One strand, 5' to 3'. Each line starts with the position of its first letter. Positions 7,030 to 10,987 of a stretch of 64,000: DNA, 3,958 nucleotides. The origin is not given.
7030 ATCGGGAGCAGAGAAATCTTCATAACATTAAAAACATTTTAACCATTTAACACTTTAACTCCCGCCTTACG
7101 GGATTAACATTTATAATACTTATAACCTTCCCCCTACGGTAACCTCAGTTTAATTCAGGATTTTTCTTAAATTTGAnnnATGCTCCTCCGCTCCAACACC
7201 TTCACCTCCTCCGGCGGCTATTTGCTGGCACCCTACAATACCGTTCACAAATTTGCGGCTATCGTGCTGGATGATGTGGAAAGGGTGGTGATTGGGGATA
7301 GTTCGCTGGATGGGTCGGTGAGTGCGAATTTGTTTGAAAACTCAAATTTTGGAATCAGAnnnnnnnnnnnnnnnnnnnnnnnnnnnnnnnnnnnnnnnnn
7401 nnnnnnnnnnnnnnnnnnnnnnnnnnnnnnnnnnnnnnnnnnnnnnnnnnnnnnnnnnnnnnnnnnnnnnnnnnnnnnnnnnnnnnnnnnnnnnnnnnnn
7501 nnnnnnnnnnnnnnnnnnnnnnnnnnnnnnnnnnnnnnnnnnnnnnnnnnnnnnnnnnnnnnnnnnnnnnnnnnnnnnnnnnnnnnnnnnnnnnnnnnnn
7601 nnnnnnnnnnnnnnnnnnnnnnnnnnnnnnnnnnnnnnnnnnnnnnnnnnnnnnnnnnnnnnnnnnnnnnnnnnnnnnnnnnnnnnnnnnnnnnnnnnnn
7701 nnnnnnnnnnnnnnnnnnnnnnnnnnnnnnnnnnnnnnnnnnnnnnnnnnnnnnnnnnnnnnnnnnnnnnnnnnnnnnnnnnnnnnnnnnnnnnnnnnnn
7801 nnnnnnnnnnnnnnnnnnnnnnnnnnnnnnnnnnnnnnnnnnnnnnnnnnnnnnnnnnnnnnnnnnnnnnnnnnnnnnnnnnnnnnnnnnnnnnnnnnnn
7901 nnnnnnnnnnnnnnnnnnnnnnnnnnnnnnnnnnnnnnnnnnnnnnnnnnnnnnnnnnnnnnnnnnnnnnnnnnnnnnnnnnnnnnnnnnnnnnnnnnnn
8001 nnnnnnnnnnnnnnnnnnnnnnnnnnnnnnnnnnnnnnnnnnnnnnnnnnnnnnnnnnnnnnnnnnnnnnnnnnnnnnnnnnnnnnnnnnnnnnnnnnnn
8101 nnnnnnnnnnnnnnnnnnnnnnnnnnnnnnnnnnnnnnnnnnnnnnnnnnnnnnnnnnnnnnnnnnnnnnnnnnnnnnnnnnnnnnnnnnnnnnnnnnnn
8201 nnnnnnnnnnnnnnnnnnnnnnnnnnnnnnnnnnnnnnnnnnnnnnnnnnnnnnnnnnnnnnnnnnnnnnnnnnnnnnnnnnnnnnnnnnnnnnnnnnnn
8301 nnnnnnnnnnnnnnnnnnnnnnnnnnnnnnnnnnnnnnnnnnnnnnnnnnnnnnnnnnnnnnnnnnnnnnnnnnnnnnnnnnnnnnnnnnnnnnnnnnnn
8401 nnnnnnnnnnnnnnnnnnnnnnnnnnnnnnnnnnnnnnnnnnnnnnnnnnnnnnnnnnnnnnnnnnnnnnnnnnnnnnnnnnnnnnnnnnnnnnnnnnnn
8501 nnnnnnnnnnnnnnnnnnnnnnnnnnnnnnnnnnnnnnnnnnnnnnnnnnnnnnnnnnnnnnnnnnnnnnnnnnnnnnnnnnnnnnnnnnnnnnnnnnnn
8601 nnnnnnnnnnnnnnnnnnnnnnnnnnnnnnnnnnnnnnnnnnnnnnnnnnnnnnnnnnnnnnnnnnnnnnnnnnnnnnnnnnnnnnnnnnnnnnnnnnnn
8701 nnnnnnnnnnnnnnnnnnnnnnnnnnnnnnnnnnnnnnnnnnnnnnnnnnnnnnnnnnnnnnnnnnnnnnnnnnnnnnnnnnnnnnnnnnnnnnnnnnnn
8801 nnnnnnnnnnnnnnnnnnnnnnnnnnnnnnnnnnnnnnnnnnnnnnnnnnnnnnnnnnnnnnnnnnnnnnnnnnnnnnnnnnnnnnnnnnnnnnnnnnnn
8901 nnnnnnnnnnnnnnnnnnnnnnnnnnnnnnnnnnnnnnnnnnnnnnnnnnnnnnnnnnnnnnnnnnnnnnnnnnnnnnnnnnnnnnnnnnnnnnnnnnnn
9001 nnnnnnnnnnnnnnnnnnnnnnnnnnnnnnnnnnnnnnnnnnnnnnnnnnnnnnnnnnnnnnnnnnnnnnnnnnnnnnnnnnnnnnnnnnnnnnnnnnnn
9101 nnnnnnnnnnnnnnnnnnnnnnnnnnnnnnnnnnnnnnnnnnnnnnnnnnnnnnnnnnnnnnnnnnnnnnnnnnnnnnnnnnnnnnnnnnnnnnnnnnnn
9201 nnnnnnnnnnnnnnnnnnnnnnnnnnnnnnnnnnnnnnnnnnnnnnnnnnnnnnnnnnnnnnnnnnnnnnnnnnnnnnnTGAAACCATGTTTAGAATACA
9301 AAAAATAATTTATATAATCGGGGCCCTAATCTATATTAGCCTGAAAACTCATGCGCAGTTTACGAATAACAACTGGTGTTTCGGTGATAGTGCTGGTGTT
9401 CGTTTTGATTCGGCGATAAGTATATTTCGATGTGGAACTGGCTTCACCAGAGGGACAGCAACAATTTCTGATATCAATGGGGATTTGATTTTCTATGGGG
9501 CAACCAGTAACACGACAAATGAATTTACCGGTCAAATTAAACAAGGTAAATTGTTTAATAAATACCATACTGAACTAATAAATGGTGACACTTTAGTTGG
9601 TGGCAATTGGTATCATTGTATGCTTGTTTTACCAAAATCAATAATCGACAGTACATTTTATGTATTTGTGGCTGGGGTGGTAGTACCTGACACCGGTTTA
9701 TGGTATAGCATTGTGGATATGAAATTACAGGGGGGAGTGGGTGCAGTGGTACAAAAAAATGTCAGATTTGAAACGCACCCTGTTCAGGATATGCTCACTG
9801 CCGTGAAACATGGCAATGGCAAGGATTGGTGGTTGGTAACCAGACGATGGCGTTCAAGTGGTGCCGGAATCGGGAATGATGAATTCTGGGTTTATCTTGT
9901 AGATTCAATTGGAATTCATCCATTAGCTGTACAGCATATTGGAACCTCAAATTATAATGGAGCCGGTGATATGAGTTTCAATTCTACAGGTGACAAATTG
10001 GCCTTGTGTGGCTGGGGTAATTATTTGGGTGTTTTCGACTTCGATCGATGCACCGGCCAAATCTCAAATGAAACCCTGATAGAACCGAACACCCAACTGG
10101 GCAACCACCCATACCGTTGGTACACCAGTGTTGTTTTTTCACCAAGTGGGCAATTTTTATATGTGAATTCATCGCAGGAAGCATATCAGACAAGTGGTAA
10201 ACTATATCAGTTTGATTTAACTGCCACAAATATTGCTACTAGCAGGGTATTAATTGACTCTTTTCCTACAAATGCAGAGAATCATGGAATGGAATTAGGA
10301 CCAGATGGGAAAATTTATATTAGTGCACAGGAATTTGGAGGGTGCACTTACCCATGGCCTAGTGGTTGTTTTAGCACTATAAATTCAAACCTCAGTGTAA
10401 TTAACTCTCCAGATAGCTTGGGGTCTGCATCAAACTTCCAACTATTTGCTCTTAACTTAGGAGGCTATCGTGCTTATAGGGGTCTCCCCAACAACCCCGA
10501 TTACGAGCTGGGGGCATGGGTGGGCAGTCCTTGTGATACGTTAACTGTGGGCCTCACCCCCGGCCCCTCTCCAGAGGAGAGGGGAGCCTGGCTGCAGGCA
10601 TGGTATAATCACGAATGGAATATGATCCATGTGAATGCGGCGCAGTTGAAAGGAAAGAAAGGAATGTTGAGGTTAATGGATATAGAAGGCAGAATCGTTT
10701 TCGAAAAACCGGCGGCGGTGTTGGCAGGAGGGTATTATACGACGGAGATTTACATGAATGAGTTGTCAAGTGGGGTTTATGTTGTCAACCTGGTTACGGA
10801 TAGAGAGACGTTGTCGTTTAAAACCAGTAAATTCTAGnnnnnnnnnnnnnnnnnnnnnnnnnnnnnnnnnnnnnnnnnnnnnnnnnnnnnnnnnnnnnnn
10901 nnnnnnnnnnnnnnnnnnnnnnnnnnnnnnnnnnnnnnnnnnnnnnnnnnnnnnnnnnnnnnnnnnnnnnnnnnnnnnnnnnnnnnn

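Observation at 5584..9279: IS4-like element with no target-site duplication next to a T9SS beta-helix cargo gene that has lost its signal peptide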

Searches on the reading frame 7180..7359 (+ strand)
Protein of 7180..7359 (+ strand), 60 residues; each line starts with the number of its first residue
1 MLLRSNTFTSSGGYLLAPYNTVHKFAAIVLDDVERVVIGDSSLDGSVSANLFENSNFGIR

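Call 53: search_protein_representatives(protein=window:7180-7359:+)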
Query: 60 residues. Proteins with E-value up to 0.001 (for the whole library): 14; up to 1e-10: 7; up to 1e-30: 0. The best 14 are listed.
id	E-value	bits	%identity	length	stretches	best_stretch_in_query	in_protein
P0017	1.4e-22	94.2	90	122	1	1-60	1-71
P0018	5.7e-22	92.3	85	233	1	1-60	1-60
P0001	3.2e-21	89.9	83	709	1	1-60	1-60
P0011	2.3e-20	87.3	80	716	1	1-59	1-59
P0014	5.2e-20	86.2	79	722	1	3-59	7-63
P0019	1.3e-17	78.6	75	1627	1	3-59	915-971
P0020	2.7e-15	71.4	70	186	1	3-59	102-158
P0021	6.5e-10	54.7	62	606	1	3-59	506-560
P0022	2.7e-08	49.6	52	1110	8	7-39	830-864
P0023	8.7e-08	48.0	55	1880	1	3-59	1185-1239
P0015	9.5e-08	47.9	55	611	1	3-59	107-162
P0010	1.2e-07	47.5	76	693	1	22-59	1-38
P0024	1.3e-05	41.2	58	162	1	4-59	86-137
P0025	3.2e-05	40.0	54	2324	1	3-59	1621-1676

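Call 56: find_encoding_contigs(protein=P0019, flank=8000, max_places=4)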
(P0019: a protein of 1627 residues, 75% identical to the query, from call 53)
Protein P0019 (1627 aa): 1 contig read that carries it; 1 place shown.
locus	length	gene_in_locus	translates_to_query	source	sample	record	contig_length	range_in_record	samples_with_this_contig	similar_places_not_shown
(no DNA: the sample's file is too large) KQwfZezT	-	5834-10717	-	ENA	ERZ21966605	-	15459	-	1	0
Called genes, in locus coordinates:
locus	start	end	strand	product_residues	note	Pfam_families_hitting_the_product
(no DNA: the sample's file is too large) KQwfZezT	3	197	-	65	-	?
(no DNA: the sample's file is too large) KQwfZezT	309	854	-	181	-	PF00886:Ribosomal_S16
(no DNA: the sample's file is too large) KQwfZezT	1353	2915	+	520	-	PF18962:Por_Secre_tail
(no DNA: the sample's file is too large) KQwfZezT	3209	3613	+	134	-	-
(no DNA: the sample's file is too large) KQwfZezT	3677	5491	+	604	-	-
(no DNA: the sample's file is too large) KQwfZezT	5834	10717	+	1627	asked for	PF18962:Por_Secre_tail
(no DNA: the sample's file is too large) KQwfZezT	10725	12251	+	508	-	PF18962:Por_Secre_tail (weak)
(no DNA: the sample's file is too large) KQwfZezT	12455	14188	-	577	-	PF00246:Peptidase_M14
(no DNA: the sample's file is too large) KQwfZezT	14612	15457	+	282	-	?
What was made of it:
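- Tried and rejected: DNA of the long-form contig for P0019: not retrievable (call 56).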

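Call 68: find_homologous_proteins(query=P0019, max_evalue=1e-10)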
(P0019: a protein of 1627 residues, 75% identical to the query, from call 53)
Query P0019 (1627 aa): 19 proteins with E <= 1e-10 among 8000 candidates.
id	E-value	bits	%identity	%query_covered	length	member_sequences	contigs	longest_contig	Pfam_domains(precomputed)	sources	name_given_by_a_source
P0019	0.0e+0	3718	100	100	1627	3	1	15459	PF18962.8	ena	-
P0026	0.0e+0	2974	82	100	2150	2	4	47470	PF18962.8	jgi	jgi:Secretion system C-terminal sorting domain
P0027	0.0e+0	1471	48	100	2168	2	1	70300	PF18962.8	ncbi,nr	ncbi:MAG: T9SS type A sorting domain-containing protein [Bacteroidia bacterium]|nr:T9SS type A sorti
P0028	0.0e+0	1426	48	100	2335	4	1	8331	PF18962.8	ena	-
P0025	0.0e+0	1117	40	97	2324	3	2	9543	PF18962.8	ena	-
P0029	0.0e+0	1114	40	100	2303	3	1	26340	PF18962.8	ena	-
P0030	0.0e+0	1105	41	99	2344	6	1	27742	PF18962.8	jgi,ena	-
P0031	0.0e+0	1064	40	100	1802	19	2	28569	PF18962.8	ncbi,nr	ncbi:MAG: T9SS type A sorting domain-containing protein [Bacteroidia bacterium]|nr:T9SS type A sorti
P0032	0.0e+0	1045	39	100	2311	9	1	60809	PF18962.8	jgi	jgi:hypothetical protein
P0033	0.0e+0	1027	40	99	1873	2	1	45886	PF18962.8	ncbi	-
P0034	1.0e-280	953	42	83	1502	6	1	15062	PF18962.8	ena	-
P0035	5.6e-245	835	47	58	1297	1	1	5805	-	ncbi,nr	ncbi:MAG: hypothetical protein JNL88_00075, partial [Bacteroidia bacterium]|nr:hypothetical protein 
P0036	1.6e-223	763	38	77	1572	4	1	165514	-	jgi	jgi:hypothetical protein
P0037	4.7e-168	580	31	99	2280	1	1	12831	PF18962.8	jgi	jgi:Secretion system C-terminal sorting domain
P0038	1.3e-138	482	29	99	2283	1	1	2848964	PF18962.8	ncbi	-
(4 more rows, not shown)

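Call 70: find_encoding_contigs(protein=P0026, flank=10000, max_places=4)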
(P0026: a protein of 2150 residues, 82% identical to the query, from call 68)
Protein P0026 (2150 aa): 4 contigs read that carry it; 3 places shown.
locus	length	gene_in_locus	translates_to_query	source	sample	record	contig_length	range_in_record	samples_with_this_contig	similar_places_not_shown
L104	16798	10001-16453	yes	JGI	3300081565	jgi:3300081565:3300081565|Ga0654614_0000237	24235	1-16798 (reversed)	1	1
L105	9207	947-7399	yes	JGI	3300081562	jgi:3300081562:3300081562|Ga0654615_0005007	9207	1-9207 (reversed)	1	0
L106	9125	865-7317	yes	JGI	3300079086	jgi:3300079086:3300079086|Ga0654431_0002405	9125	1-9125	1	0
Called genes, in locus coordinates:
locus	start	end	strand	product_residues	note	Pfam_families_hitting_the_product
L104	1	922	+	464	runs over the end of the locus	PF13742:tRNA_anti_2, PF02601:Exonuc_VII_L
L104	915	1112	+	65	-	PF02609:Exonuc_VII_S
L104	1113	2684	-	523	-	PF17164:DUF5122, PF18962:Por_Secre_tail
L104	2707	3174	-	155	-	PF03724:META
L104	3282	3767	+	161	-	PF06078:DUF937 (weak)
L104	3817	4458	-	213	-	PF13568:OMP_b-brl_2, PF10895:DUF2715 (weak)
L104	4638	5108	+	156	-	PF04116:FA_hydroxylase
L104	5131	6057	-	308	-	PF00892:EamA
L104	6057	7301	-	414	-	PF12704:MacB_PCD, PF02687:FtsX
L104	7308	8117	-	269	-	PF13489:Methyltransf_23, PF02353:CMAS, PF05175:MTS (weak), PF13847:Methyltransf_31, PF08241:Methyltransf_11, PF08242:Methyltransf_12, PF13649:Methyltransf_25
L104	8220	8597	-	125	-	PF02033:RBFA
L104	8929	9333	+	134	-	-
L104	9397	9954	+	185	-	-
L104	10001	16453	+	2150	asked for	PF18962:Por_Secre_tail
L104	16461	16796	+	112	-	?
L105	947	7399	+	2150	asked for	PF18962:Por_Secre_tail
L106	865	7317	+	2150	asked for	PF18962:Por_Secre_tail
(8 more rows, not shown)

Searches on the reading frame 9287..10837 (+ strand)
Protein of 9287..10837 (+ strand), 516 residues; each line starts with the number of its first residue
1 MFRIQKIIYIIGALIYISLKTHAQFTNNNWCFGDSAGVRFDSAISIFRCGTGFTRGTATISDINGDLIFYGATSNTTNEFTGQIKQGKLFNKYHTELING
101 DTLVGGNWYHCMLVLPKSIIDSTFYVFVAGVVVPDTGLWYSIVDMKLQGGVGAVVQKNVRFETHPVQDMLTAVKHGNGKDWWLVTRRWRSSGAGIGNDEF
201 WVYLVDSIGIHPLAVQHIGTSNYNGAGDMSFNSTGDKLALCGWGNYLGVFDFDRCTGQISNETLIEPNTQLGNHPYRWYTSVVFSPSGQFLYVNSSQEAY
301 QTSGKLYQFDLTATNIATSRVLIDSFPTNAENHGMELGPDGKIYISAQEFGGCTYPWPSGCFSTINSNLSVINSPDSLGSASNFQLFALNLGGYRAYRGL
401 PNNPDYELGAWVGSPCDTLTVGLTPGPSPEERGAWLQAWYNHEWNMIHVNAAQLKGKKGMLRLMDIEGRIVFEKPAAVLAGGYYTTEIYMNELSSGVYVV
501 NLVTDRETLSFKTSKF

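Call 4: search_protein_families(library=pfam, proteins=[window:9287-10837:+], max_evalue=0.01)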
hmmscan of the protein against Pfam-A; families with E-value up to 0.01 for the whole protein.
window:9287-10837:+ (516 aa): 1 family
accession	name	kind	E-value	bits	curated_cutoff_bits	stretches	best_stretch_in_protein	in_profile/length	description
PF18962.6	Por_Secre_tail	-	0.00013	22.6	27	1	447-509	10-69/75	Secretion system C-terminal sorting domain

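Call 6: search_protein_families(library=ncbifam, proteins=[window:9287-10837:+], max_evalue=0.01)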
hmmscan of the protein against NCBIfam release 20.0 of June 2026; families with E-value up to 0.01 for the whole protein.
window:9287-10837:+ (516 aa): 1 family
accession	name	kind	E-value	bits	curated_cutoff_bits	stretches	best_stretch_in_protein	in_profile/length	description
TIGR04183.1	Por_Secre_tail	domain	0.00012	22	23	1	448-512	12-68/72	T9SS type A sorting domain-containing protein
